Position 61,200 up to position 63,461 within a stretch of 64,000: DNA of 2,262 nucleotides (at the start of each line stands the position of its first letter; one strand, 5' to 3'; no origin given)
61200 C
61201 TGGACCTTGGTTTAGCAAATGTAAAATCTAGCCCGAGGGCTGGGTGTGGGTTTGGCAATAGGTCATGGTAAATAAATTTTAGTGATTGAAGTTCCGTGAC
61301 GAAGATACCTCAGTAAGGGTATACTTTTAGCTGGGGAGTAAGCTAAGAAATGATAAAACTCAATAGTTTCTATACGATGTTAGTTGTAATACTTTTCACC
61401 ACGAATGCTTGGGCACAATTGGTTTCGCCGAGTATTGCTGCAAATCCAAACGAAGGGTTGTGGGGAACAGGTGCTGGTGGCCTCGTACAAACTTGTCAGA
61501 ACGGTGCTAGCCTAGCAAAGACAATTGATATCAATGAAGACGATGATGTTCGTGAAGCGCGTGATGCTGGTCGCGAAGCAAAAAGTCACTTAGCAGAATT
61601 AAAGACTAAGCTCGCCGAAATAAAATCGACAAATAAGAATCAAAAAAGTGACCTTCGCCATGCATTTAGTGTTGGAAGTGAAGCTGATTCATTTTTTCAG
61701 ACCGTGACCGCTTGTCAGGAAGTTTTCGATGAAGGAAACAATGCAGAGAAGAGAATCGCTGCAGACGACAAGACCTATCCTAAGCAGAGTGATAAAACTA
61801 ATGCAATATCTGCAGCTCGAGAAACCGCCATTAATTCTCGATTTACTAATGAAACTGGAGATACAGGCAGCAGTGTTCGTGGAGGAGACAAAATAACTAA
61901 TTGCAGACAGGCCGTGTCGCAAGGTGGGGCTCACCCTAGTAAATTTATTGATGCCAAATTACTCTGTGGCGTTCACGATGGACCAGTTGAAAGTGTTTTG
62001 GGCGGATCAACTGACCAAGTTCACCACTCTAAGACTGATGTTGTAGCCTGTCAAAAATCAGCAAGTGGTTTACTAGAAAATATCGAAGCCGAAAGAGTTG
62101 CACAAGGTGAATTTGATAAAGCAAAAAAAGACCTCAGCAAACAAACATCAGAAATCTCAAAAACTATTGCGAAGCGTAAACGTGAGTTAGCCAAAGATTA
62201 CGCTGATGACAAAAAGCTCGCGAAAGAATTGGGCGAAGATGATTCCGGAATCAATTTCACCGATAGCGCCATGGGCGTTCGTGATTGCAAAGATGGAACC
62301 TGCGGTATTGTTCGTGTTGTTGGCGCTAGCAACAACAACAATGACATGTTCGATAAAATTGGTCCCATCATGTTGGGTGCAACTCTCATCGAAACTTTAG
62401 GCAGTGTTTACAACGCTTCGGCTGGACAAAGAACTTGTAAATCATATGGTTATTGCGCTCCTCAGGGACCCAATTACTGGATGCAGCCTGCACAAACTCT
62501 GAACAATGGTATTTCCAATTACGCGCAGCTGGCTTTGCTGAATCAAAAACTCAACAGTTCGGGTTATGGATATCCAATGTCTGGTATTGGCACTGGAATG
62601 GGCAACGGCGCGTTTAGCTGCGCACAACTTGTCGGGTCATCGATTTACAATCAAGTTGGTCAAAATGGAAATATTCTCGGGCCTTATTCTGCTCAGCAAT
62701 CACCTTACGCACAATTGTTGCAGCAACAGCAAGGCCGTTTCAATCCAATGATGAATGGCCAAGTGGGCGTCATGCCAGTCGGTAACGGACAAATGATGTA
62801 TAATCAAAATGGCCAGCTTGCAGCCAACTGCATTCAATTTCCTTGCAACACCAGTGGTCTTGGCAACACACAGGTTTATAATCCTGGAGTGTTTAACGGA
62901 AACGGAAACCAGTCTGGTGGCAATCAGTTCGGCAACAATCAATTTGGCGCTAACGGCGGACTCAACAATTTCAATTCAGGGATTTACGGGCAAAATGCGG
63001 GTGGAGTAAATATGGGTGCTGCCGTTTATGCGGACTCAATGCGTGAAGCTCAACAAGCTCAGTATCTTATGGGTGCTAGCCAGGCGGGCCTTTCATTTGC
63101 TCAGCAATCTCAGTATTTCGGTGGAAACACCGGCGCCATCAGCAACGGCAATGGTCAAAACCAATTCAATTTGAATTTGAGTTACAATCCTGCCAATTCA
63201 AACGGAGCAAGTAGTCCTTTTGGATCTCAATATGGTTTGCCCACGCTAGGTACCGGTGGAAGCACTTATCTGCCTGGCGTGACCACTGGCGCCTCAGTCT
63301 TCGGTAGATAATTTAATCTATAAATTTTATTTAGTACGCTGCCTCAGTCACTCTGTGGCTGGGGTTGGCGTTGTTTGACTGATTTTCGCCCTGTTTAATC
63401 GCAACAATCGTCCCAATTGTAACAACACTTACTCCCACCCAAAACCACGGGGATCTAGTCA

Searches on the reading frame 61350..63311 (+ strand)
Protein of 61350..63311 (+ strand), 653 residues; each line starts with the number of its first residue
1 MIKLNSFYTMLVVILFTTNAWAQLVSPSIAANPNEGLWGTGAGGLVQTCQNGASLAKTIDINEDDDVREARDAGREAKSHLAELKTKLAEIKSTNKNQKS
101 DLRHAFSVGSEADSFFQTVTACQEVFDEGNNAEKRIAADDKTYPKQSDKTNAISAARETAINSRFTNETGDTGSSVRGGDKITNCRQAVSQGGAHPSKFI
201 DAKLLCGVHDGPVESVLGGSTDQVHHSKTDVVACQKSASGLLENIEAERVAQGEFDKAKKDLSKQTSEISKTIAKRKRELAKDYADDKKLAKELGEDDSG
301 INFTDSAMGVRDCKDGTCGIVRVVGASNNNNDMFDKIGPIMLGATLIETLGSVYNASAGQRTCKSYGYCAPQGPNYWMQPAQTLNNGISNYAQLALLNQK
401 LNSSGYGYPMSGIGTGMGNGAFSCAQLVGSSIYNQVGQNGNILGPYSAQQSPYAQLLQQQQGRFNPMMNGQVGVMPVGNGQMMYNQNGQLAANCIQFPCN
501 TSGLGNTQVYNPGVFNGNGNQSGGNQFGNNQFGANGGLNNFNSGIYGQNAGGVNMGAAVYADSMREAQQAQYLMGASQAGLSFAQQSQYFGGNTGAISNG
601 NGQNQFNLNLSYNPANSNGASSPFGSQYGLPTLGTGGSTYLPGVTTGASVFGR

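Call 3: search_protein_families(library=pfam, proteins=[window:61350-63311:+], max_evalue=0.01)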
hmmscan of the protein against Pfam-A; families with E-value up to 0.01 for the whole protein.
window:61350-63311:+ (653 aa): 0 families

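Call 4: search_protein_families(library=ncbifam, proteins=[window:61350-63311:+], max_evalue=0.01)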
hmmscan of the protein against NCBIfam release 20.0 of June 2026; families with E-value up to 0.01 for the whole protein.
window:61350-63311:+ (653 aa): 1 family
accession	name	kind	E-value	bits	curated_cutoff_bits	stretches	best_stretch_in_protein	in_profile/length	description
TIGR02168.1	SMC_prok_B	equivalog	0.00066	17.5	567.35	1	56-299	670-910/1181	chromosome segregation protein SMC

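Call 7: find_encoding_contigs(protein=window:61350-63311:+, flank=10000, max_places=4)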
Protein window:61350-63311:+ (653 aa): 3 contigs read that carry it; 1 place shown.
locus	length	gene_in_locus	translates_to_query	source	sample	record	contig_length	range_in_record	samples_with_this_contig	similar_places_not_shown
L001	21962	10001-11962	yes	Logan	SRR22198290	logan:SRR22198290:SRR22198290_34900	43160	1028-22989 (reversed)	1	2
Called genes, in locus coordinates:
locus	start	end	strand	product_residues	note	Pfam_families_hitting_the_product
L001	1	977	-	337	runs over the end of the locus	PF00140:Sigma70_r1_2, PF04542:Sigma70_r2, PF04545:Sigma70_r4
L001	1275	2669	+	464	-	PF13393:tRNA-synt_His, PF00587:tRNA-synt_2b, PF03129:HGTP_anticodon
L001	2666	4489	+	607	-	PF01336:tRNA_anti-codon, PF00152:tRNA-synt_2, PF02938:GAD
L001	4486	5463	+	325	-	PF00781:DAGK_cat, PF19279:YegS_C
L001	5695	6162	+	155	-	PF01706:FliG_C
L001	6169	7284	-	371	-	PF00437:T2SSE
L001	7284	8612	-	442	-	PF00263:Secretin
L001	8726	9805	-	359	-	PF00072:Response_reg, PF00512:HisKA, PF02518:HATPase_c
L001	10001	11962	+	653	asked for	-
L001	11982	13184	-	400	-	-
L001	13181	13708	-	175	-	-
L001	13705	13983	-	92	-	-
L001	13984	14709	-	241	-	-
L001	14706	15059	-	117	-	-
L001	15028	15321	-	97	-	PF04964:Flp_Fap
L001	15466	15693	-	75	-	-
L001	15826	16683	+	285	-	PF00763:THF_DHG_CYH, PF02882:THF_DHG_CYH_C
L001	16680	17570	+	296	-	PF02219:MTHFR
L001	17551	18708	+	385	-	PF01571:GCV_T, PF08669:GCV_T_C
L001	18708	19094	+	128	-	PF01597:GCV_H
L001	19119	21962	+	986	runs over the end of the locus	PF02347:GDC-P, PF00266:Aminotran_5 (faint), PF02347:GDC-P, PF21478:GcvP2_C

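Call 10: search_protein_families(library=pfam, proteins=[L001:11982-13184:-, L001:13181-13708:-, L001:13705-13983:-, L001:13984-14709:-, L001:14706-15059:-, L001:15028-15321:-, L001:15466-15693:-], max_evalue=5)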
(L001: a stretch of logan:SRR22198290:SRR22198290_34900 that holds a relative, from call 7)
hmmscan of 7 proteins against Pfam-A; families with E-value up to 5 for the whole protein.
L001:11982-13184:- (400 aa): 0 families

L001:13181-13708:- (175 aa): 0 families

L001:13705-13983:- (92 aa): 0 families

L001:13984-14709:- (241 aa): 3 families
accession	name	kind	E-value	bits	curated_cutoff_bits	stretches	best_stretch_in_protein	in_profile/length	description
PF13400.11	Tad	-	0.054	14.3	22.3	1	6-44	1-38/47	Putative Flp pilus-assembly TadE/G-like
PF16982.10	Flp1_like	-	0.056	13.4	33.5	1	13-40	14-41/49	Putative Flagellin, Flp1-like, domain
PF07811.17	TadE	-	0.07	13.7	22.9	1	6-44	1-39/43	TadE-like protein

L001:14706-15059:- (117 aa): 0 families

L001:15028-15321:- (97 aa): 3 families
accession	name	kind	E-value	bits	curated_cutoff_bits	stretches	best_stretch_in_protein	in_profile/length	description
PF04964.19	Flp_Fap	-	9.2e-10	38.6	32.2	1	3-48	1-46/46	Flp/Fap pilin component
PF07963.17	N_methyl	-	0.00016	21.6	21.2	1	4-29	1-26/27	Prokaryotic N-terminal methylation motif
PF22990.1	ABHD16_N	-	0.21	12.1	27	1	7-65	67-124/125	Phosphatidylserine Lipase ABHD16 N-terminal domain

L001:15466-15693:- (75 aa): 1 family
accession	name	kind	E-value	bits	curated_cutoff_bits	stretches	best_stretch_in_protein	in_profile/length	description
PF08156.18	NOP5NT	-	0.13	13.1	27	1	18-48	29-59/66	NOP5NT (NUC127) domain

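Call 48: search_solved_structures(query=A2, max_evalue=10, show_alignments=2)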
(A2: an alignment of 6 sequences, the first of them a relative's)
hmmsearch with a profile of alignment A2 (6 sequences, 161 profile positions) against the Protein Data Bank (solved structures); distinct sequences matched with E-value up to 10: 0.

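Call 49: search_protein_families(library=pfam, alignment_id=A2, max_evalue=10)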
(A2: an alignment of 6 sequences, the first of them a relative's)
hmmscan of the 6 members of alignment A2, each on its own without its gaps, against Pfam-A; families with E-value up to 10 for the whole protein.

A. member 1, L001:13181-13708:- (175 aa): 0 families

B. families by the number of members that match (of 6 scanned): 1 family
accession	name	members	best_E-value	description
PF22537.1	WbmS-like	1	0.081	Polysaccharide deacetylase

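Call 64: search_solved_structures(query=A3, max_evalue=1)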
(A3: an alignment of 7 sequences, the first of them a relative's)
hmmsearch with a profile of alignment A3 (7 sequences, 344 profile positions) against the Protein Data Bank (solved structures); distinct sequences matched with E-value up to 1: 0.

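Call 66: search_protein_families(library=ncbifam, proteins=[L001:11982-13184:-, L001:13181-13708:-, L001:13705-13983:-, L001:13984-14709:-, L001:14706-15059:-, L001:15028-15321:-, L001:15466-15693:-], max_evalue=1)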
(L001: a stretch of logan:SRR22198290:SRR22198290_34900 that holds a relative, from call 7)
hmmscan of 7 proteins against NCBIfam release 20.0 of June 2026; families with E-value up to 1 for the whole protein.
L001:11982-13184:- (400 aa): 0 families

L001:13181-13708:- (175 aa): 0 families

L001:13705-13983:- (92 aa): 0 families

L001:13984-14709:- (241 aa): 2 families
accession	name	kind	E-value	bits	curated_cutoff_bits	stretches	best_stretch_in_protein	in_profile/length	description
TIGR00822.1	EII-Sor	subfamily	0.018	14.4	339.85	1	56-139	131-213/267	mannose/fructose/sorbose PTS transporter subunit IIC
TIGR01769.1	GGGP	equivalog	0.081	12.7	161.55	1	48-98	63-113/205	phosphoglycerol geranylgeranyltransferase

L001:14706-15059:- (117 aa): 1 family
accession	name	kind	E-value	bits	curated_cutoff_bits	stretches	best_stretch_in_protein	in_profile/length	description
NF053670.1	bindosome_BasB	exception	0.071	13.1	230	1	6-70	3-65/129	bindosome assembly system protein BasB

L001:15028-15321:- (97 aa): 5 families
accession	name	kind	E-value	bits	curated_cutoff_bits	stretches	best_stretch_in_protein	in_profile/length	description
NF007862.0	PRK10574.1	equivalog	0.0024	18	138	1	5-50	2-45/145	prepilin peptidase-dependent pilin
NF050084.1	pip_6_carb_DH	equivalog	0.027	13.4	730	1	5-55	187-237/475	L-piperidine-6-carboxylate dehydrogenase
TIGR01707.1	gspI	equivalog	0.04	14.4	44.35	1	9-38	1-30/101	type II secretion system minor pseudopilin GspI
TIGR01708.2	typeII_sec_gspH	equivalog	0.14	12.1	80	1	7-37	1-31/169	type II secretion system minor pseudopilin GspH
TIGR02523.1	type_IV_pilV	equivalog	0.23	11.9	52.2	1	7-37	1-31/139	type IV pilus modification protein PilV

L001:15466-15693:- (75 aa): 0 families

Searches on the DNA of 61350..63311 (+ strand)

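Call 86: search_rna_families(source=L001, start=4000, end=17000, threshold=evalue, max_evalue=0.1)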
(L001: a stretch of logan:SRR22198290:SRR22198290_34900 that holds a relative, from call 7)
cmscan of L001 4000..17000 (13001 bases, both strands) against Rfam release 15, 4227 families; matches with E-value up to 0.1: 0.
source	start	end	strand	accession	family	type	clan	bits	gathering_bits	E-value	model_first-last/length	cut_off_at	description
